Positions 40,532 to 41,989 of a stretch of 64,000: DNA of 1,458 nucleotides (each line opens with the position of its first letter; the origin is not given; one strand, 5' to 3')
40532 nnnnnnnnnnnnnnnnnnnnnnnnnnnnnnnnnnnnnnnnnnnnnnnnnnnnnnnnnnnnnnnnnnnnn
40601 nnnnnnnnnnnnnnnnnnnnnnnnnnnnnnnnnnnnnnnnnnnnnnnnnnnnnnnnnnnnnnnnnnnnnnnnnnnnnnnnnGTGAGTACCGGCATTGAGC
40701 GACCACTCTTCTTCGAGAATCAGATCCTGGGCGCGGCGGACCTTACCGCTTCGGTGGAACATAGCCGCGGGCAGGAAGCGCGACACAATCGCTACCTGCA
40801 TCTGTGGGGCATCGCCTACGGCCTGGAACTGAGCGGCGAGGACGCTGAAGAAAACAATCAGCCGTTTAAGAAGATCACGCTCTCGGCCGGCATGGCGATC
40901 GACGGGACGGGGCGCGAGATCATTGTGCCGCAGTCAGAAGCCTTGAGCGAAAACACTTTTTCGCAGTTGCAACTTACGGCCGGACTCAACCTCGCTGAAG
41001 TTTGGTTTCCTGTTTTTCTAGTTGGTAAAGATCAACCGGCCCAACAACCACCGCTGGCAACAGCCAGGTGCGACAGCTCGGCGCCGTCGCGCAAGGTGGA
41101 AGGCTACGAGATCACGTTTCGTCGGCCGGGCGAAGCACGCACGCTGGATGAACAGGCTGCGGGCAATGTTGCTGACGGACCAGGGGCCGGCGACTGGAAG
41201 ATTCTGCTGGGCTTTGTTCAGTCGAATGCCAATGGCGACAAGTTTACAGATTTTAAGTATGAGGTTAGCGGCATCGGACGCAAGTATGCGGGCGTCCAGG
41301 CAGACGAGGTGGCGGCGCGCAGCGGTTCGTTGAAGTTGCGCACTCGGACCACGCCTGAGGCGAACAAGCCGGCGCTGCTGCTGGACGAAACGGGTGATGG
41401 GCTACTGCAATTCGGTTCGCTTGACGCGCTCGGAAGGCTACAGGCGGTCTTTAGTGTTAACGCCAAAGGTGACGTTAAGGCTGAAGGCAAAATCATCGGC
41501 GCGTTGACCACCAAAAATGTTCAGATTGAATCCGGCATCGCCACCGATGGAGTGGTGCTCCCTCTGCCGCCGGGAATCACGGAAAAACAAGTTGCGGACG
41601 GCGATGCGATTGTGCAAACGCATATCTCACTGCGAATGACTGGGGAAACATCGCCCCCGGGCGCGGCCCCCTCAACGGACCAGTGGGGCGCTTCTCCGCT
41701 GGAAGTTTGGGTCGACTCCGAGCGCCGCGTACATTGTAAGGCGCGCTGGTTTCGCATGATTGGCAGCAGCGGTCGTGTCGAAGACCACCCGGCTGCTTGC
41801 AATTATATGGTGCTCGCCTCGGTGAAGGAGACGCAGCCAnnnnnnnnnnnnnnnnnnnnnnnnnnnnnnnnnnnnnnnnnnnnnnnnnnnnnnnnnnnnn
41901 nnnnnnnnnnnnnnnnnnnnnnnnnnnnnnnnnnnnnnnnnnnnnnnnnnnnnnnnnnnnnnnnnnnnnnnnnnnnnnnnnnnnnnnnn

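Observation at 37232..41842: Three tandem paralogues sharing a ~200-aa N-terminal module in the tail-fibre slot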

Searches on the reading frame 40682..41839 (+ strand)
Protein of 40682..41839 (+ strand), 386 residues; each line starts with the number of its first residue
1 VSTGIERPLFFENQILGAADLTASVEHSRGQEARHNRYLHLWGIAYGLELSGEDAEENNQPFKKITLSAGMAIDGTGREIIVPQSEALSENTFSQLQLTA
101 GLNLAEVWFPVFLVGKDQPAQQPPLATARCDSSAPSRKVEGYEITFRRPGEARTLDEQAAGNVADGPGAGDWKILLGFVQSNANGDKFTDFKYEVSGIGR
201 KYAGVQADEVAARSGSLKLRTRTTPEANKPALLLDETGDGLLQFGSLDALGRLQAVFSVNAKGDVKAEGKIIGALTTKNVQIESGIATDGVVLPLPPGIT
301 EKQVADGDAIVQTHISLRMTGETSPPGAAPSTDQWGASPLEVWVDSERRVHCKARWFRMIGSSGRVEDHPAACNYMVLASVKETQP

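Call 8: search_protein_families(library=pfam, proteins=[window:40682-41839:+], max_evalue=0.1)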
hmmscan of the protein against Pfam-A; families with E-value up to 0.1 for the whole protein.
window:40682-41839:+ (386 aa): 0 families

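Call 11: search_protein_families(library=ncbifam, proteins=[window:40682-41839:+], max_evalue=0.1)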
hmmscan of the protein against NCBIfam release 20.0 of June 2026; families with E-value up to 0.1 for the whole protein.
window:40682-41839:+ (386 aa): 1 family
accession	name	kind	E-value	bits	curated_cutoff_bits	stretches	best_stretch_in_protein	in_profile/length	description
NF053767.1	CIS13_fam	equivalog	6.3e-09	35.5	370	1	6-148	5-136/392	CIS13 family contractile injection system protein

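Call 12: search_protein_families(library=phrogs, proteins=[window:40682-41839:+], max_evalue=0.1)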
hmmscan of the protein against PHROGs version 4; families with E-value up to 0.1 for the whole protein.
window:40682-41839:+ (386 aa): 0 families

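Call 17: search_solved_structures(query=window:40682-41839:+, max_evalue=10, show_alignments=2)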
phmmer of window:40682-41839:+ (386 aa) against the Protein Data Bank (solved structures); distinct sequences matched with E-value up to 10: 0.

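Call 40: find_homologous_proteins(query=window:40682-41839:+, max_evalue=1e-10)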
Query window:40682-41839:+ (386 aa): 235 proteins with E <= 1e-10 among 8000 candidates; the best 120 are listed.
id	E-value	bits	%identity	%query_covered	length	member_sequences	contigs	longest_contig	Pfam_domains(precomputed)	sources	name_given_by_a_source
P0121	9.3e-255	863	99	100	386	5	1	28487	-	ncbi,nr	ncbi:MAG: hypothetical protein QOD33_255 [Pyrinomonadaceae bacterium]|nr:hypothetical protein [Pyrin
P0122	1.8e-223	760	88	100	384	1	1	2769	-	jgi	-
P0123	1.1e-220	750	88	100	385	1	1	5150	-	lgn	-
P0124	2.8e-214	729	84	100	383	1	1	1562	-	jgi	jgi:hypothetical protein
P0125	1.9e-199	681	78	100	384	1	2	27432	-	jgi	jgi:hypothetical protein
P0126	3.3e-199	680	78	100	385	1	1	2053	-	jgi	jgi:hypothetical protein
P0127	1.4e-192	658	77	100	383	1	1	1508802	-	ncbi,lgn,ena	-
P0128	1.7e-189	648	76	99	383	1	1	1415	-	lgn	-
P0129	1.2e-187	642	75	99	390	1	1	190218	-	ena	-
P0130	2.3e-183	628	74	99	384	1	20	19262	-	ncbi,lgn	ncbi:MAG TPA: hypothetical protein VIP46_13130 [Pyrinomonadaceae bacterium]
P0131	3.1e-183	627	73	100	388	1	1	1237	-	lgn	-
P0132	3.9e-183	627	74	99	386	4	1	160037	-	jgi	-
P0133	2.2e-181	621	73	99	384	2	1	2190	-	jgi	jgi:hypothetical protein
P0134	2.7e-180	617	72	100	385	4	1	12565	-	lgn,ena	-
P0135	1.2e-167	576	66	100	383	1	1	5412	-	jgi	jgi:hypothetical protein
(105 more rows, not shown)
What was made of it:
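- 40682..41842 (+): Paralogue C (386 aa): shoulder module plus beta-rich C-terminal domains; few cysteines; GTG start overlaps the stop of B. 99%-identical Pyrinomonadaceae protein P0121 (call 40).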

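Call 46: search_solved_structures(query=A3, max_evalue=10, show_alignments=3)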
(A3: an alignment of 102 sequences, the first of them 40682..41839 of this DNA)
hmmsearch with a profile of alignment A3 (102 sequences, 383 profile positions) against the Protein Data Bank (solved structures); distinct sequences matched with E-value up to 10: 2.
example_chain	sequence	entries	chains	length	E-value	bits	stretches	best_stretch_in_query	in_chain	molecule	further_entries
4igu_A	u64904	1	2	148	1.1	11.1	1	60-121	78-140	CG5036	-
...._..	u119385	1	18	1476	1.5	10.7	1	8-85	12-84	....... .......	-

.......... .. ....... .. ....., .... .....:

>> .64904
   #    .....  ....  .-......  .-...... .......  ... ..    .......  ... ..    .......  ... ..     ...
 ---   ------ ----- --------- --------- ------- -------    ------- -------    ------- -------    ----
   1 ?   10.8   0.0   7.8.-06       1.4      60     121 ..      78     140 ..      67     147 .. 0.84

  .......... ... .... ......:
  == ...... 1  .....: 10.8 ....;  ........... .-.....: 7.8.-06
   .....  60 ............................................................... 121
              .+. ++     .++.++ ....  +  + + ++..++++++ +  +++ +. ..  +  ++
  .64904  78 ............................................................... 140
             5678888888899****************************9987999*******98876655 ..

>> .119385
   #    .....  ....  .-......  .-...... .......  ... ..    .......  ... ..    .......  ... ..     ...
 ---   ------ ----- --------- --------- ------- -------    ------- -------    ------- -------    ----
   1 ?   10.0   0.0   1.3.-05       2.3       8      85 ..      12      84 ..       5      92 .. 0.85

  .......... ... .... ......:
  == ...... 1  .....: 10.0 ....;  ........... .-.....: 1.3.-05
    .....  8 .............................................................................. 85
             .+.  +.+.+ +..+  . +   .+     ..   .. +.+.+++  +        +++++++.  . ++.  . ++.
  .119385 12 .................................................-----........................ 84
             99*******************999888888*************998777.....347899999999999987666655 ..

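Call 51: predict_structure(alignment_id=A3)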
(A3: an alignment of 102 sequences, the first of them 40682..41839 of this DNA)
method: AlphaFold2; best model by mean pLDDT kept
length: 386 residues; sequences in the alignment: 102
mean_pLDDT: 82.6   pTM: 0.59
mean pLDDT of the five models: 82.6, 82.4, 81.0, 80.9, 80.2
residues with pLDDT >= 90: 189; 70-90: 115; 50-70: 62; < 50: 20
segments of 3 or more residues with pLDDT < 50: 27-38
pLDDT, mean of each block of 10 residues (from residue 1): 57 58 51 46 88 96 96 85 94 94 94 88 60 63 94 85 69 94 95 94 72 85 87 90 94 93 84 58 90 90 90 90 78 85 94 91 85 92 66
secondary structure, 60 per line:
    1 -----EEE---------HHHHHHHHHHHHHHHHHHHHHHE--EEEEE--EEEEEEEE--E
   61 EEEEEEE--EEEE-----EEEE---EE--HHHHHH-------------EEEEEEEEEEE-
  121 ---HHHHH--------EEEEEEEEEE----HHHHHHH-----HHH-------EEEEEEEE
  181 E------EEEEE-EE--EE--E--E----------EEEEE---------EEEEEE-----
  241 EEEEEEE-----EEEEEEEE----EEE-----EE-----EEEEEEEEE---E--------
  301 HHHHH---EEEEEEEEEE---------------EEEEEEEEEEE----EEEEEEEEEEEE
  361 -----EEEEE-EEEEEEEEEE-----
elements in order: E6-8 H18-39 E43-47 E50-57 E60-67 E70-73 E79-82 H90-95 E109-119 H124-128 E137-146 H151-157 E173-181 E188-192 E216-220 E230-235 E241-247 E253-260 E265-267 E280-288 H301-305 E309-318 E334-344 E349-360 E366-370 E372-381
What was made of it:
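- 40682..41842 (+): AF2 pLDDT 82.6 (call 51).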

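Call 54: fold_search(model_id=the predicted structure, library=pdb)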
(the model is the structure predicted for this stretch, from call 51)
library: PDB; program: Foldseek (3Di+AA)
matches with E <= 10: 635; with E <= 0.001: 1
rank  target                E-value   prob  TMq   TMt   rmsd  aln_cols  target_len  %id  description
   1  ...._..               7.2e-04  1.00  0.21  0.12   9.3       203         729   19  Cryo-EM structure of the contractile injection system base plate from Anabaena PCC7120 (released 2022-02-23)
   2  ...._AB               1.3e-03  1.00  0.20  0.12   8.8       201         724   20  Cryo-EM structure of the contractile injection system base plate from Anabaena PCC7120 (released 2022-02-23)
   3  9euj_G                4.2e-03  0.75  0.20  0.11  18.8       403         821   10  Cryo-EM structure of Staphylococcus aureus bacteriophage phi812 baseplate in the post-contraction state - sheath initi (released 2025-04-09)
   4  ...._AC               4.4e-03  0.98  0.18  0.11   9.1       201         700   19  Cryo-EM structure of the contractile injection system base plate from Anabaena PCC7120 (released 2022-02-23)
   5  6giy_D                1.4e-02  0.85  0.19  0.23  11.8       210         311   12  The baseplate complex from the type VI secretion system (released 2018-10-17)
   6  9qd0_B                3.4e-02  0.06  0.09  0.07  27.4       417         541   10  Structure of Beilong paramyxovirus receptor binding protein (released 2025-11-19)
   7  2zb6_A                3.7e-02  0.06  0.10  0.09  32.6       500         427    9  Crystal structure of the measles virus hemagglutinin (oligo-sugar type) (released 2007-11-06)
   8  2rkc                  4.6e-02  0.06  0.10  0.09  32.1       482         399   10  Crystal structure of the measles virus hemagglutinin (released 2007-11-20)
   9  9kf6                  6.6e-02  0.10  0.11  0.10  24.1       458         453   10  Crystal structure of the reaction intermediate of Streptomyces sp. sulfotransferase Cpz4 involved in caprazamycins synth (released 2025-11-05)
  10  3iyj_B                9.5e-02  0.02  0.07  0.06  30.1       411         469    8  Bovine papillomavirus type 1 outer capsid (released 2010-01-26)
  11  7vrn_B                1.2e-01  0.04  0.10  0.09  25.4       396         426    6  Structure of infectious bursal disease virus Gt strain (released 2022-03-30)
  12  6c7p_B                1.4e-01  0.06  0.09  0.08  27.9       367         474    9  Crystal structure of D477G ACO/RPE65 chimera, monoclinic crystal form (released 2018-04-25)
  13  5tcr_A                1.4e-01  0.02  0.07  0.07  41.0       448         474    7  Atomic model of the Salmonella SPI-1 type III secretion injectisome basal body proteins InvG, PrgH, and PrgK (released 2016-12-21)
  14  8k80_A                1.4e-01  0.04  0.09  0.08  28.2       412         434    9  Crystal structure of Langya Virus attachment (G) glycoprotein (released 2023-09-13)
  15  6c7o_A                1.4e-01  0.04  0.09  0.08  28.3       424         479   11  Crystal structure of D477G ACO/RPE65 chimera, trigonal crystal form (released 2018-04-25)
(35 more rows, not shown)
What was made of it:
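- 40682..41842 (+): Foldseek PDB: Cis19 chains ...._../AB/AC, probability 0.98-1.0, and 6giy_D, probability 0.85 (call 54).
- On Afp13/Pvc13 adenovirus-like fibres (eBAP1): Adenovirus knob matches in Foldseek are insignificant (probability 0.03-0.04, call 54).
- The AF2 model of C matches all three Cis19 chains (probability 0.98-1.0, about 200 columns) and T6SS baseplate chain 6giy_D (probability 0.85) (call 54).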

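Call 71: fold_search(model_id=the predicted structure, library=viral)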
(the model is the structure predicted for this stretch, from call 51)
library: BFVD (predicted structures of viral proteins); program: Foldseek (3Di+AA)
matches with E <= 10: 611; with E <= 0.001: 7
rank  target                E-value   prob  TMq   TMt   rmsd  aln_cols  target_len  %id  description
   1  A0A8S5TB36            3.2e-07  1.00  0.25  0.25  26.2       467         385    9  Receptor Binding Protein sandwich domain, phage receptor [Siphoviridae sp. ctwuP1]
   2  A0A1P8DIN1            1.2e-06  1.00  0.36  0.20   9.3       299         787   13  (no name in the UniProt tables at hand)
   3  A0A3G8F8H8            2.3e-06  0.99  0.18  0.19  23.9       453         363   11  (no name in the UniProt tables at hand)
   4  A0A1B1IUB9            3.5e-06  1.00  0.25  0.47  10.1       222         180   16  (no name in the UniProt tables at hand)
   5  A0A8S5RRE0            6.4e-05  0.99  0.17  0.18  28.1       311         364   11  Uncharacterized protein [Siphoviridae sp. ctwNf2]
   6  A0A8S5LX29            9.6e-05  0.98  0.18  0.14  31.8       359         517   12  Tail-collar fiber protein [Myoviridae sp. ctZgq1]
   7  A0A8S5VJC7            1.0e-04  0.96  0.20  0.17  24.5       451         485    9  (no name in the UniProt tables at hand)
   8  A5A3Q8                1.8e-03  0.60  0.16  0.11  25.3       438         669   11  (no name in the UniProt tables at hand)
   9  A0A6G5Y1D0            3.3e-03  0.66  0.14  0.21  22.1       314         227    8  (no name in the UniProt tables at hand)
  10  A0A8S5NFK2            3.5e-03  0.54  0.17  0.18  32.0       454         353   10  H-type lectin domain [Myoviridae sp. ct0wg9]
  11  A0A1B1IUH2            4.1e-03  0.35  0.15  0.12  25.3       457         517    9  (no name in the UniProt tables at hand)
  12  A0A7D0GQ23            9.4e-03  0.97  0.16  0.27  17.0       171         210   16  (no name in the UniProt tables at hand)
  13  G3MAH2                1.4e-02  0.69  0.23  0.10  27.1       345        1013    9  Gp431 [Bacillus phage G]
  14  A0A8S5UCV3            2.3e-02  0.96  0.25  0.12  19.6       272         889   13  Uncharacterized protein [Siphoviridae sp. ctgN495]
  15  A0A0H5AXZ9            2.3e-02  0.11  0.12  0.06  25.9       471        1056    9  Putative SGNH hydrolase-type esterase domain protein [Pseudomonas phage KPP21]
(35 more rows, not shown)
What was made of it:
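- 40682..41842 (+): BFVD: phage receptor-binding protein, E 3e-7 (call 71).
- C matches phage receptor-binding proteins in BFVD, E 3e-7 (call 71).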

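Call 81: search_protein_families(library=padloc, proteins=[window:40682-41839:+], max_evalue=0.01)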
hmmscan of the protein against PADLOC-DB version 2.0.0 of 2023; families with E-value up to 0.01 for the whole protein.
window:40682-41839:+ (386 aa): 0 families
